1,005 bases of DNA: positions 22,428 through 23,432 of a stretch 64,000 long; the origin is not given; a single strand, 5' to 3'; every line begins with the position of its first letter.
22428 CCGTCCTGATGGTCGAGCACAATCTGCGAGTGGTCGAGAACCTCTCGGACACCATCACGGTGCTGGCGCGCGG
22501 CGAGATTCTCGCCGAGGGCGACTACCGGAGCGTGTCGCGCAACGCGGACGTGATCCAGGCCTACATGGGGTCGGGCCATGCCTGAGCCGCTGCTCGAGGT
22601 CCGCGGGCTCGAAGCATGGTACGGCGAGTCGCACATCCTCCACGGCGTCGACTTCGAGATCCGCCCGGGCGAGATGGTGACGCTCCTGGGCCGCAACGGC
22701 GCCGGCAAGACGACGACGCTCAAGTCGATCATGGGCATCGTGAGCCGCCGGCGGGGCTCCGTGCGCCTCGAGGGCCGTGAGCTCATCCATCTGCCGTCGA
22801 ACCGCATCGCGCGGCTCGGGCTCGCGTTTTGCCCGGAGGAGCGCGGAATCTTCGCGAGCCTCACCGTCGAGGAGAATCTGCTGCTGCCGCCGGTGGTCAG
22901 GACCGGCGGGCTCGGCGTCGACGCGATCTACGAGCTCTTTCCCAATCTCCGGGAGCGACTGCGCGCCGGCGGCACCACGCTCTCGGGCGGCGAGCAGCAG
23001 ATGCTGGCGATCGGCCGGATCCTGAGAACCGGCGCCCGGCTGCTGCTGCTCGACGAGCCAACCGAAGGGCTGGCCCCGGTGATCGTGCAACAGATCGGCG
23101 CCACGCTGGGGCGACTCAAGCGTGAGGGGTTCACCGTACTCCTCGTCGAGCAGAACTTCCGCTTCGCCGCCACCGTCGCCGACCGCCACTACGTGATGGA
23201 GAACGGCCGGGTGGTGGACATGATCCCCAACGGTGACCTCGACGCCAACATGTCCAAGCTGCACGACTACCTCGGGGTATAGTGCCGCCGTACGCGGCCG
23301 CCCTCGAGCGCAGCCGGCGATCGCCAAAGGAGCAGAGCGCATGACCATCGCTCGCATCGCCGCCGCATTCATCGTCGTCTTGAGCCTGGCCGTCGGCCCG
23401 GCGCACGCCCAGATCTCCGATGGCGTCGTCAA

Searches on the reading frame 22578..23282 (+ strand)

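Call 43: search_protein_families(library=pfam, proteins=[window:22578-23282:+])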
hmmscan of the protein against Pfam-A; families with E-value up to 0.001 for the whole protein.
window:22578-23282:+ (234 aa): 2 families
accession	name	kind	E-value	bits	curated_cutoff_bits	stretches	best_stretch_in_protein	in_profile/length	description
PF00005.33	ABC_tran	-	7.4e-28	98.3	25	1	21-162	1-136/137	ABC transporter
PF13304.12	AAA_21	-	4.7e-06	27.3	27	0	135-189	238-295/304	AAA domain, putative AbiEii toxin, Type IV TA system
